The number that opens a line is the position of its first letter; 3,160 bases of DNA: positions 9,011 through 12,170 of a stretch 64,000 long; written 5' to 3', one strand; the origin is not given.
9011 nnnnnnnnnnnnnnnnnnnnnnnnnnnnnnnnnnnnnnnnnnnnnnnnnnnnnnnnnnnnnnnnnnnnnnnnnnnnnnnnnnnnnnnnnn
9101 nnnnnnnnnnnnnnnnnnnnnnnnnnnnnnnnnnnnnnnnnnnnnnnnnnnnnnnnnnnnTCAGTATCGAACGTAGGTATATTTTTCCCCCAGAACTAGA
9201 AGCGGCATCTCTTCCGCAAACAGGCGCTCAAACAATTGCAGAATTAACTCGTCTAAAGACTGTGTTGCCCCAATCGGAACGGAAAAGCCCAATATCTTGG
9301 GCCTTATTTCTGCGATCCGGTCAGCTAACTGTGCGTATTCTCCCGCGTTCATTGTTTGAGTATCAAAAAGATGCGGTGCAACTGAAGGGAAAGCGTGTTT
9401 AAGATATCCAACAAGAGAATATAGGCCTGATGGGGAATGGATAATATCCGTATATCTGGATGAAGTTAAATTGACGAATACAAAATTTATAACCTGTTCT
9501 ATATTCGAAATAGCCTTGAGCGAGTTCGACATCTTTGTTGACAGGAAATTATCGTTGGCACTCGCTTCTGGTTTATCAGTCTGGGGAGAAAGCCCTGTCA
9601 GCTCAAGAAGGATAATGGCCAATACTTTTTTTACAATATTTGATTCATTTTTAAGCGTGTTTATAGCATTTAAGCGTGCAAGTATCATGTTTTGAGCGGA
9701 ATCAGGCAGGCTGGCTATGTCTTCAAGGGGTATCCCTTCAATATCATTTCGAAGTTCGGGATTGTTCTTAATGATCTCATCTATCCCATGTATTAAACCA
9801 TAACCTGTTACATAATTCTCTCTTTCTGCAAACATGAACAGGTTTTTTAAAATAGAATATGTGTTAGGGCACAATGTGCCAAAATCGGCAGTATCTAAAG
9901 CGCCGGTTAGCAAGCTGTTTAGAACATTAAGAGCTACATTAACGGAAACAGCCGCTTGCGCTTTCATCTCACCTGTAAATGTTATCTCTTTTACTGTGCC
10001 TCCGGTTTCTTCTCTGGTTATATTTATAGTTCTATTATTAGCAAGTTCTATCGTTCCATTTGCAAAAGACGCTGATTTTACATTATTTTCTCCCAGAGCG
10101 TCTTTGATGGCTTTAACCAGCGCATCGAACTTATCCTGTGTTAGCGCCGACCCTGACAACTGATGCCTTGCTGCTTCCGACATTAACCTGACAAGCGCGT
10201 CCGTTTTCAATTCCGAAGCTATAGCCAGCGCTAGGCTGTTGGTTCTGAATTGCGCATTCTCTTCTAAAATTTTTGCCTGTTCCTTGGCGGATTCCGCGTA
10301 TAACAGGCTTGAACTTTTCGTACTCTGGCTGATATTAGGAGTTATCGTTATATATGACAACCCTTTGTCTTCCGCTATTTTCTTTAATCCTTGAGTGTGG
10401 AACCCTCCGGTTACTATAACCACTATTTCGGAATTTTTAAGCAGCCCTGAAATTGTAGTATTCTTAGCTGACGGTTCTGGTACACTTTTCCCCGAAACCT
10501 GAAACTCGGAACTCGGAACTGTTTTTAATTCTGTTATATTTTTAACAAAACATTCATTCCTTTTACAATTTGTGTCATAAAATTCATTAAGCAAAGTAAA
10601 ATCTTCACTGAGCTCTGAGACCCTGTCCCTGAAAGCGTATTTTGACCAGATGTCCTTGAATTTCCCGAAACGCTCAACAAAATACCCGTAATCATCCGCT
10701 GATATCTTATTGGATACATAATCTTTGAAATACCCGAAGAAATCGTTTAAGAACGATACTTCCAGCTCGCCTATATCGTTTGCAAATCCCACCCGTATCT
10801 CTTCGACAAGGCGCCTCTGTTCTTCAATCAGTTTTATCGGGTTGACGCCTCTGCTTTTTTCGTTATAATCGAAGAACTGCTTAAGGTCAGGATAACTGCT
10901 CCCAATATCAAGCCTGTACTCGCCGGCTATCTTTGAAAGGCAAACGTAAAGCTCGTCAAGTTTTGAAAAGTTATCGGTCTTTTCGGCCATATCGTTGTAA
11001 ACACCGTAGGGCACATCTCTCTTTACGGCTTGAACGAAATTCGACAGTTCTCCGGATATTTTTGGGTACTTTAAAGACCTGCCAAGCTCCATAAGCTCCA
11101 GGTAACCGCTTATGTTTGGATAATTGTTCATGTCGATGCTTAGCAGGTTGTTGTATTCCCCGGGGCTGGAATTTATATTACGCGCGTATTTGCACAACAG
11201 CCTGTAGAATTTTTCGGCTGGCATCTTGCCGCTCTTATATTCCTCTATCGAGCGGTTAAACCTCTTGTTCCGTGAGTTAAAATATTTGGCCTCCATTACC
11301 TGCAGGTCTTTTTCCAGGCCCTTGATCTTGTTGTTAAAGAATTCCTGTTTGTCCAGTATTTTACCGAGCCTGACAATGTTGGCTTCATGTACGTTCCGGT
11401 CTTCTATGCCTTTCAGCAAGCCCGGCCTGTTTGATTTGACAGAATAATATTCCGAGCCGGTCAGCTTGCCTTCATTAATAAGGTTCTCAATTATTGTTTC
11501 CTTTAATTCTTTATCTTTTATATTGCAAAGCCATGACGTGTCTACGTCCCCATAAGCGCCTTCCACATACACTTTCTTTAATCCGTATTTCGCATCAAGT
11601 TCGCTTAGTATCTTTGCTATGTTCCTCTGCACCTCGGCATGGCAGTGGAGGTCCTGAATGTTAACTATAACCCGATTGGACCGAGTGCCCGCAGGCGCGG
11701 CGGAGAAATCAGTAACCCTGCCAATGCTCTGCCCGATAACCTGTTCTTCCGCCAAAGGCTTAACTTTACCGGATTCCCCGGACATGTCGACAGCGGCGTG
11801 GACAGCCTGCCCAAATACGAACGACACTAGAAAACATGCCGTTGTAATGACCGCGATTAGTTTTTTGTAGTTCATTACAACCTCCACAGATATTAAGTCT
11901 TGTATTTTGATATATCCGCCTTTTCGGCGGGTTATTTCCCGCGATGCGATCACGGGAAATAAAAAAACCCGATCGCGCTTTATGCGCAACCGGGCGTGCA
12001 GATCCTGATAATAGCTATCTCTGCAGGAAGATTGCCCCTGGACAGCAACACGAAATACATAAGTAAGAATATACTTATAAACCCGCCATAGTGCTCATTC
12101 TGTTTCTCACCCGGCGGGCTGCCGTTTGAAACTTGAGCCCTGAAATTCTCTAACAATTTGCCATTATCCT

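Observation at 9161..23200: The two giant genes are paralogs arranged as an inverted pair around a housekeeping island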

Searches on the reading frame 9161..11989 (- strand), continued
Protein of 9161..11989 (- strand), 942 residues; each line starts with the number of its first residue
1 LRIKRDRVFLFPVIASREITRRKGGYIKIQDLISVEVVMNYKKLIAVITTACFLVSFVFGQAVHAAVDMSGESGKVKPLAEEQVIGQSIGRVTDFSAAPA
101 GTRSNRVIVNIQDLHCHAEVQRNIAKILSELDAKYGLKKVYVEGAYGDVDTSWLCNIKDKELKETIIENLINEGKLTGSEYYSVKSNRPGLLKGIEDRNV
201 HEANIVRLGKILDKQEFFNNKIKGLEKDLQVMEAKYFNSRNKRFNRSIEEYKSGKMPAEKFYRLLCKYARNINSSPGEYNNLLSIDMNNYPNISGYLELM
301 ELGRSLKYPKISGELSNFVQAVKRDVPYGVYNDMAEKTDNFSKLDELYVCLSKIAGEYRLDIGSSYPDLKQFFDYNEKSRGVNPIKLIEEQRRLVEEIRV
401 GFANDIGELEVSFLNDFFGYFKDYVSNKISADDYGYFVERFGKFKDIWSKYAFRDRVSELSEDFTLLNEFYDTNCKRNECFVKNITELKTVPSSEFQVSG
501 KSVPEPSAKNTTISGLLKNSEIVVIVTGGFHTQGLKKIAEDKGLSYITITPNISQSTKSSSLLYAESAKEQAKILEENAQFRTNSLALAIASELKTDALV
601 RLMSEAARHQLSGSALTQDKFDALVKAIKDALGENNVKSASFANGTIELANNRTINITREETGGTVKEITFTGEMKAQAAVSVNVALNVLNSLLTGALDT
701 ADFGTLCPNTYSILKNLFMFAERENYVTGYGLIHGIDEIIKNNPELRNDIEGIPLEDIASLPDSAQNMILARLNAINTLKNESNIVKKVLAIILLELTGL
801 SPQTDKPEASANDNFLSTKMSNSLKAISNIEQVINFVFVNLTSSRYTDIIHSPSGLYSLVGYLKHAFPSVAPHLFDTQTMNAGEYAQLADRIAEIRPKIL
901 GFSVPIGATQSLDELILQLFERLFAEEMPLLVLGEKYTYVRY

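Call 49: find_encoding_contigs(protein=window:9161-11875:-, flank=2000, max_places=3)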
Protein window:9161-11875:- (904 aa): 1 contig read that carries it; 1 place shown.
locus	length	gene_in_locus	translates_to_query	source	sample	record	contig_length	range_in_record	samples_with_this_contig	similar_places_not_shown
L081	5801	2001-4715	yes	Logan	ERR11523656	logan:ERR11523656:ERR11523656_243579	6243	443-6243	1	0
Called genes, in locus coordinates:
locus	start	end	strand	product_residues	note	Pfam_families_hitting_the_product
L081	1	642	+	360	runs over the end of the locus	?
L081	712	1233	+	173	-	-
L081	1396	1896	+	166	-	-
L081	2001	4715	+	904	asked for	-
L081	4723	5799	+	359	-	?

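Call 64: search_protein_families(library=ncbifam, proteins=[window:9164-11875:-, L015:5427-5945:+, L045:5267-5869:+, L006:5467-5967:+], max_evalue=1)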
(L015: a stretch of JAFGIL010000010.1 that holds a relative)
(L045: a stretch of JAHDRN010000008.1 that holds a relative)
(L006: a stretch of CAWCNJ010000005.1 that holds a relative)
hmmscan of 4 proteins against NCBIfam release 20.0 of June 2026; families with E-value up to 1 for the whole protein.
window:9164-11875:- (904 aa): 1 family
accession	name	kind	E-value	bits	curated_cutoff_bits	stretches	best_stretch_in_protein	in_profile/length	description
TIGR04268.1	FxSxx-COOH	equivalog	0.18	12.1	28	0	711-735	2-26/44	FxSxx-COOH cyclophane-containing RiPP peptide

L015:5427-5945:+ (172 aa): 2 families
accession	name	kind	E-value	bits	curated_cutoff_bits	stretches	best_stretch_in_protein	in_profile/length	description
NF011819.0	PRK15291.1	equivalog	0.039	13.1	493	1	5-38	3-36/355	fimbrial protein StgD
NF002210.0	PRK01100.1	equivalog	0.044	13.5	282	1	110-155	82-127/210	accessory gene regulator ArgB-like protein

L045:5267-5869:+ (200 aa): 0 families

L006:5467-5967:+ (166 aa): 0 families

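Call 84: search_protein_families(library=pfam, proteins=[L045:3617-5254:+, L045:2730-3524:+, L050:521-2632:+, L057:223-3300:+], max_evalue=0.01)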
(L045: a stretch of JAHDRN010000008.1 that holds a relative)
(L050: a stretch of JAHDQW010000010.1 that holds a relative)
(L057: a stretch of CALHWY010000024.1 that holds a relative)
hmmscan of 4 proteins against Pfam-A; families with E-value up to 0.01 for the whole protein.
L045:3617-5254:+ (545 aa): 2 families
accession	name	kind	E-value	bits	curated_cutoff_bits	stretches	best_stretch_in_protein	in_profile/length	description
PF05593.20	RHS_repeat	-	3.2e-09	37.4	22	1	154-189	1-36/38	RHS Repeat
PF18342.7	LytB_SH3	-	0.001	19.5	25.8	0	182-202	12-32/67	Endo-beta-N-acetylglucosaminidase LytB SH3 domain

L045:2730-3524:+ (264 aa): 1 family
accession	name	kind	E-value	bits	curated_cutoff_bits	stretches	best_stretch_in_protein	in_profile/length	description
PF20386.3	DUF6681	-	0.0054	16.9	24.1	1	72-157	64-139/267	Family of unknown function (DUF6681)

L050:521-2632:+ (703 aa): 0 families

L057:223-3300:+ (1025 aa): 0 families

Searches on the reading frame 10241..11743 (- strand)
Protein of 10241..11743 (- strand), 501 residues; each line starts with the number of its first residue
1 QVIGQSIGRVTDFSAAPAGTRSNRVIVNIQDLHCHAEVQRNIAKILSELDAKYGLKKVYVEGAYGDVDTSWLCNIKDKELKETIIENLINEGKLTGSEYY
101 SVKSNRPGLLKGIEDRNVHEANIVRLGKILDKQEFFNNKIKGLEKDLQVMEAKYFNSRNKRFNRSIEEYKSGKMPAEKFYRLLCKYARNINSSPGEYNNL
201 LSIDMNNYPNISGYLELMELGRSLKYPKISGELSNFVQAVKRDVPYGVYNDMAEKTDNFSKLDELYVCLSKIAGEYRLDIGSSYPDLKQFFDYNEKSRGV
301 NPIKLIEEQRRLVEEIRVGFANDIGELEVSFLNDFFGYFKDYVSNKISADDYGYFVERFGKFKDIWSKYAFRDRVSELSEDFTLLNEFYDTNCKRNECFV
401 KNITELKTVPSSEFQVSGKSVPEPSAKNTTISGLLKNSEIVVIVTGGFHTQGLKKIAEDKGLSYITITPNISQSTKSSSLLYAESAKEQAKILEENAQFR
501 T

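Call 45: predict_structure(alignment_id=A2)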
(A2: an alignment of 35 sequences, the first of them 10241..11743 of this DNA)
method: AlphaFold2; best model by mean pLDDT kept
length: 501 residues; sequences in the alignment: 35
mean_pLDDT: 88.3   pTM: 0.82
mean pLDDT of the five models: 88.3, 88.2, 87.4, 84.3, 83.1
residues with pLDDT >= 90: 321; 70-90: 148; 50-70: 12; < 50: 20
segments of 3 or more residues with pLDDT < 50: 412-428, 499-501
pLDDT, mean of each block of 10 residues (from residue 1): 80 81 88 88 95 93 93 94 95 93 96 94 94 95 95 95 94 94 96 84 91 94 93 93 92 87 86 89 92 87 89 93 93 94 88 92 95 91 94 89 79 43 45 79 92 88 92 83 89 72 42
secondary structure, 60 per line:
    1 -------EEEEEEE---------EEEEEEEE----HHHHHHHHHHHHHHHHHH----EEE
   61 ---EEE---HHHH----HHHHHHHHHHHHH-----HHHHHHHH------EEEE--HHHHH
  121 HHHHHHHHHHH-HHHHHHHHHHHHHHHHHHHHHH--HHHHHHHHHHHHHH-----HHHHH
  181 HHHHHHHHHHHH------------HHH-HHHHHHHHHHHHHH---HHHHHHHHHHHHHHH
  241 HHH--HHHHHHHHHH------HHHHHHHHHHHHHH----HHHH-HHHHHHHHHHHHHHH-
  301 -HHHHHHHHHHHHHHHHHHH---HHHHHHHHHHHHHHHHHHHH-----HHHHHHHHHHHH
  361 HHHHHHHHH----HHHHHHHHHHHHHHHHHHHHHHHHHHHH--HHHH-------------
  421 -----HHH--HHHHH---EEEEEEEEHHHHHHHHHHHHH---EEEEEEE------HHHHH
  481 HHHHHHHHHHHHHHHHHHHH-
elements in order: E8-14 E24-31 H36-53 E58-60 E64-66 H70-73 H78-90 H96-103 E110-113 H116-131 H133-154 H157-170 H176-192 H209-222 H226-243 H246-255 H262-275 H280-283 H285-299 H302-320 H324-343 H349-369 H374-401 H404-407 H431-435 E439-446 H447-459 E463-469 H476-500

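Call 50: fold_search(model_id=the predicted structure, library=pdb)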
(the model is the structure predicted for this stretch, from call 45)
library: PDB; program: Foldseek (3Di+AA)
matches with E <= 10: 121; with E <= 0.001: 0
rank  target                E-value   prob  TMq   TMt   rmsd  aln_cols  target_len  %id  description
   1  6xcs_A                1.9e-01  0.30  0.14  0.16  22.2       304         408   14  Erythromycin esterase mutant EreC H289N in its open conformation (released 2021-02-17)
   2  6xcq                  2.9e-01  0.41  0.20  0.24  24.0       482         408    9  Erythromycin esterase EreC, mutant H289N in its closed conformation (released 2021-02-17)
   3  2ch7_B                4.6e-01  0.06  0.06  0.10  50.3       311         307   15  Crystal structure of the cytoplasmic domain of a bacterial chemoreceptor from Thermotoga maritima (released 2006-04-18)
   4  4qn1                  6.0e-01  0.04  0.07  0.09  28.3       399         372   10  Crystal Structure of a Functionally Uncharacterized Domain of E3 Ubiquitin Ligase SHPRH (released 2014-08-13)
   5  5xg2                  6.3e-01  0.04  0.06  0.11  38.5       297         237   15  Crystal structure of a coiled-coil segment (residues 345-468 and 694-814) of Pyrococcus yayanosii Smc (released 2017-06-07)
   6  9e5c_7f               1.0e+00  0.06  0.13  0.02  67.7       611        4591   11  Cryo-EM structure of 96 nm repeat of microtubule doublet from T. brucei flagellum (released 2025-03-12)
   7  7nyw_B                1.0e+00  0.03  0.06  0.04  43.8       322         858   13  Cryo-EM structure of the MukBEF-MatP-DNA head module (released 2021-07-07)
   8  5t09                  1.2e+00  0.44  0.14  0.29   8.2       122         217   16  The structure of the type III effector HopBA1 (released 2017-02-01)
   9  2rad_B                1.3e+00  0.07  0.10  0.12  22.9       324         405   14  Crystal structure of the succinoglycan biosynthesis protein. Northeast structural Genomics Consortium target BcR135 (released 2007-10-02)
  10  6gy7_B                1.3e+00  0.06  0.09  0.12  30.2       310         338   12  Crystal structure of XaxB from Xenorhabdus nematophil (released 2018-07-25)
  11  3o3x                  1.4e+00  0.08  0.09  0.18  26.6       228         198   12  Crystal structure of gp41-5, a single-chain 5-helix-bundle based on HIV gp41 (released 2011-07-27)
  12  9e5c_7b               1.4e+00  0.06  0.12  0.03  67.3       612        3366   10  Cryo-EM structure of 96 nm repeat of microtubule doublet from T. brucei flagellum (released 2025-03-12)
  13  2ch7_A                1.4e+00  0.03  0.07  0.10  50.6       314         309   14  Crystal structure of the cytoplasmic domain of a bacterial chemoreceptor from Thermotoga maritima (released 2006-04-18)
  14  9y6s_9Q               1.4e+00  0.06  0.13  0.03  66.8       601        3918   11  96-nm repeat of the Leishmania tarentolae doublet microtubule (released 2025-12-17)
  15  4tql_A                1.7e+00  0.04  0.07  0.12  32.3       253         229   13  Computationally designed three helix bundle (released 2014-10-15)
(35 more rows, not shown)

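Call 51: search_protein_families(library=pfam, alignment_id=A2, max_evalue=5)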
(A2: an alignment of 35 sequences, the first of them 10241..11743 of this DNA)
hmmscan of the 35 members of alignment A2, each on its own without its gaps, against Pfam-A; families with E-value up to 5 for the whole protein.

A. member 1, window:10241-11743:- (501 aa): 6 families
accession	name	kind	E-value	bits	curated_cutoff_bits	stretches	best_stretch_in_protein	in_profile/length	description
PF08349.16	DUF1722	-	0.0037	17.9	22.5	1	124-191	36-103/117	Protein of unknown function (DUF1722)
PF01877.22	RNA_binding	-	0.014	16.2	26.9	1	37-146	16-111/120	RNA binding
PF11764.13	N-SET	-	0.031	14.8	28.3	1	379-479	16-110/172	COMPASS (Complex proteins associated with Set1p) component N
PF08231.17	SYF2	-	0.057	14.2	23.5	1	114-169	86-141/154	SYF2 splicing factor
PF24872.1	DUF2110_N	-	0.1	13.2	28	1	308-331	13-36/72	DUF2110 N-terminal domain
PF23202.1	PAH_ZNF598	-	0.12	13.1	25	0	157-184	20-47/83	ZNF598 PAH domain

B. families by the number of members that match (of 35 scanned): 79 families (the first 25 are shown)
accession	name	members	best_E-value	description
PF08349.16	DUF1722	14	0.00077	Protein of unknown function (DUF1722)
PF23202.1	PAH_ZNF598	6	0.016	ZNF598 PAH domain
PF11764.13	N-SET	5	0.031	COMPASS (Complex proteins associated with Set1p) component N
PF07517.20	SecA_DEAD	3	1.7e-07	SecA DEAD-like domain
PF00270.35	DEAD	3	0.00022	DEAD/DEAH box helicase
PF18185.7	STALD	3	0.035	Sir2- and TIR-associating SLOG family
PF08241.18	Methyltransf_11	2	1.7e-13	Methyltransferase domain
PF13649.12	Methyltransf_25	2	3.6e-12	Methyltransferase domain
PF08242.18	Methyltransf_12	2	3.3e-10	Methyltransferase domain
PF23916.1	TIM-barrel_EndoS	2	0.0014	Endo-beta-N-acetylglucosaminidase EndoS TIM-barrel domain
PF18572.7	T6PP_N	2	0.0058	Trehalose-6-phosphate phosphatase N-terminal helical bundle domain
PF01877.22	RNA_binding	2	0.014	RNA binding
PF20469.4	OLD-like_TOPRIM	2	0.052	Overcoming lysogenization defect protein-like, TOPRIM domain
PF20648.2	DUF6809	2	0.13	Family of unknown function (DUF6809)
PF13489.12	Methyltransf_23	1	9.2e-20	Methyltransferase domain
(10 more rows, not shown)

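Call 80: search_protein_representatives(alignment_id=A2)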
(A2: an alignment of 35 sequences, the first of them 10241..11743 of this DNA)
Query: 35 sequences, 987 profile positions. Proteins with E-value up to 0.001 (for the whole library): 8597; up to 1e-10: 7297; up to 1e-30: 3388. The best 150 are listed.
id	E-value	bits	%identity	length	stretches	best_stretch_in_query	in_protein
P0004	3.5e-289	978.9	-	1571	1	6-957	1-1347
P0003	1.7e-286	970.0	-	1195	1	6-922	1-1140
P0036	2.7e-282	956.2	-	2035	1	4-913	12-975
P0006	2.8e-282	956.1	-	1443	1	4-937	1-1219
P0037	1.4e-277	940.5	-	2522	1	6-728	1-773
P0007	4.6e-277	938.8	-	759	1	6-721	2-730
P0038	7.8e-276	934.8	-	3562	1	4-919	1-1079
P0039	8.0e-273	924.8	-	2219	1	4-722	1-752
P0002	1.8e-270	917.0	-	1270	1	4-962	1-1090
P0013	4.8e-270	915.6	-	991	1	4-881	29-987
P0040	8.9e-265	898.2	-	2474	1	5-722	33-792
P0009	3.1e-262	889.7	-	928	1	9-805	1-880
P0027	6.1e-261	885.5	-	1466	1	3-959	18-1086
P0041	1.3e-260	884.4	-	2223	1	4-855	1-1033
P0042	5.2e-260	882.4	-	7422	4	6-736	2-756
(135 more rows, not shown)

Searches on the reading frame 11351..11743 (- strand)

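Call 93: search_protein_families(library=pfam, proteins=[window:11351-11743:-], max_evalue=10)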
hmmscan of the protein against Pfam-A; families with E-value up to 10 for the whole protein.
seq(131 aa): 2 families
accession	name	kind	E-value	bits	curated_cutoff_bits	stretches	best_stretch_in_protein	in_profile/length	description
PF00977.27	His_biosynth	-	0.055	13.3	23.6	1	33-102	110-182/228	Histidine biosynthesis protein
PF18185.7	STALD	-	0.083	12.8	24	1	42-88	2-42/211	Sir2- and TIR-associating SLOG family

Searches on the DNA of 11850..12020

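Call 86: search_rna_families(source=window, start=11850, end=12020, threshold=evalue, max_evalue=1)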
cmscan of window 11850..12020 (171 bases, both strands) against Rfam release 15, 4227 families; matches with E-value up to 1: 7.
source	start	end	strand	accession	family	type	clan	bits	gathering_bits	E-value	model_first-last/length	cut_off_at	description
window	11902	12014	-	RF02429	SpF14_sRNA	Gene; sRNA;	-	21.5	100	0.41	1-120/120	no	Streptococcus sRNA SpF14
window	11957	12020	-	RF04312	trpB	Cis-reg;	-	21.5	59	0.48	45-107/107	5'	trpB ncRNA motif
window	11959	12020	-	RF02399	NsiR1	Gene; sRNA;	-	20.3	39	0.043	1-60/60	no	Nitrogen stress-induced RNA 1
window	11955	12020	-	RF00558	L20_leader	Cis-reg; leader;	-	17.7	58.7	0.22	55-127/127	5'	Ribosomal protein L20 leader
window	11857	11939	+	RF02891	AgrB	Gene; antisense;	-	17.2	40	0.94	1-84/84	no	ArsR-gov region gene B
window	11919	11998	-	RF01730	Termite-leu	Cis-reg;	-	16.4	51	0.29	1-78/78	no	Termite-leu RNA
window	11909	11990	-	RF01394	isrK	Gene; sRNA;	-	15.8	50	0.18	1-77/77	no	isrK Hfq binding RNA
